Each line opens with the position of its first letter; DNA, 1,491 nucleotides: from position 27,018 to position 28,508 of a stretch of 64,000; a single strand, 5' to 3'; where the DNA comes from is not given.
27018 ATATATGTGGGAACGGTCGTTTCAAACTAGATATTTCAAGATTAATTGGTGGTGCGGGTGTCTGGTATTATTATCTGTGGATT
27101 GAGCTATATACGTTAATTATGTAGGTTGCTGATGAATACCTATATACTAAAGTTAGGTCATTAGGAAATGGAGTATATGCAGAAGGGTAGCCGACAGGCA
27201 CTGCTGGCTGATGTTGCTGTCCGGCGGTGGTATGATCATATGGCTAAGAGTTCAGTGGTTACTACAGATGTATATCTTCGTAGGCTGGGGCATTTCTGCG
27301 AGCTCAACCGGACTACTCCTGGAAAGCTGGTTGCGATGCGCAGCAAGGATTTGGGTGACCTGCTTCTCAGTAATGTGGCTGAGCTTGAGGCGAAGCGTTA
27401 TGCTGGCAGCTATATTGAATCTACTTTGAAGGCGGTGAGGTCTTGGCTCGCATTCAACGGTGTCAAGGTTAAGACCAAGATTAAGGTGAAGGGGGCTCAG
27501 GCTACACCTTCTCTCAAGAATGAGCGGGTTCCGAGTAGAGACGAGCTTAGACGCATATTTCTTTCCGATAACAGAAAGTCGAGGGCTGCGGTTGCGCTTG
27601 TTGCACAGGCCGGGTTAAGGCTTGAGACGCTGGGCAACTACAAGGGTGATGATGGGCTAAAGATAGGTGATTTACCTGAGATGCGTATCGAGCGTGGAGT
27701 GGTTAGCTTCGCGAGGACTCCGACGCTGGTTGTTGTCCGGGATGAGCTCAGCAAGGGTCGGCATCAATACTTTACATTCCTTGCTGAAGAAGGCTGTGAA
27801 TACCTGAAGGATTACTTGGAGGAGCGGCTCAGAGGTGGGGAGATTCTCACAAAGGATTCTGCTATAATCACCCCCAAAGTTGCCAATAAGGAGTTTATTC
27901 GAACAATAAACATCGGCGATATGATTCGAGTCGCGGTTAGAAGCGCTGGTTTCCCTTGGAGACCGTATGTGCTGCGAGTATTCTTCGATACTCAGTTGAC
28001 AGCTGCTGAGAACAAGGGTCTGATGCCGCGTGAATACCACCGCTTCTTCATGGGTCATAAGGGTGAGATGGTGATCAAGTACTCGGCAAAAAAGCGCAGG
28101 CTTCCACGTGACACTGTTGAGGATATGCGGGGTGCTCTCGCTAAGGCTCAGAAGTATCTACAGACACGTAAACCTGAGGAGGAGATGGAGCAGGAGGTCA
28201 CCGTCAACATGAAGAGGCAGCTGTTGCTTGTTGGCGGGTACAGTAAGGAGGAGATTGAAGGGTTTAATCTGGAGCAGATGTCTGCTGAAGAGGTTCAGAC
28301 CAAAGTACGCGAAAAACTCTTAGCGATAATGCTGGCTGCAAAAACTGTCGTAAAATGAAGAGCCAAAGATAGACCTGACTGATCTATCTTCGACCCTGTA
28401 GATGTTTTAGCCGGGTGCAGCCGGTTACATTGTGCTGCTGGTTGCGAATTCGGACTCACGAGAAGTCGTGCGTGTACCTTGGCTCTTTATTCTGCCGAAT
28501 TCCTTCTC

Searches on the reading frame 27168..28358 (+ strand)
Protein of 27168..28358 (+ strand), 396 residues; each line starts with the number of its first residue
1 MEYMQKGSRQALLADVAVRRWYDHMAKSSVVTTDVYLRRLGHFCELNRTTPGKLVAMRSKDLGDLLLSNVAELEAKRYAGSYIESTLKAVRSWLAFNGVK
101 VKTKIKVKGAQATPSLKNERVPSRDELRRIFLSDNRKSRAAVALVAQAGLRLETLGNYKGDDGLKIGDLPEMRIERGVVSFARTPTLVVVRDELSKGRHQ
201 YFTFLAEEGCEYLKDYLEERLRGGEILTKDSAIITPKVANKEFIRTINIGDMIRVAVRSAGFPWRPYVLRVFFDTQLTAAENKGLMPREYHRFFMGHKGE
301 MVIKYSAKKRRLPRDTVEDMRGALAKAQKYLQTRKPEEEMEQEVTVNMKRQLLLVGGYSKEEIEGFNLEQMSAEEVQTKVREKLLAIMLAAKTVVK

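Call 60: search_protein_families(library=pfam, proteins=[window:27168-28358:+], max_evalue=0.001)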
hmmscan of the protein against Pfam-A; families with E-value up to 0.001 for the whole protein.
window:27168-28358:+ (396 aa): 0 families

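Call 61: search_protein_families(library=ncbifam, proteins=[window:27168-28358:+], max_evalue=0.001)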
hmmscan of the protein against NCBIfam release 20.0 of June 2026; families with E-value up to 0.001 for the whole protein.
window:27168-28358:+ (396 aa): 1 family
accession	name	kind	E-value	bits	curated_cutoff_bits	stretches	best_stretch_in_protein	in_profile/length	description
NF040815.2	recomb_XerA_Arch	equivalog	3e-06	27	220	1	24-278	8-227/263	site-specific tyrosine recombinase/integron integrase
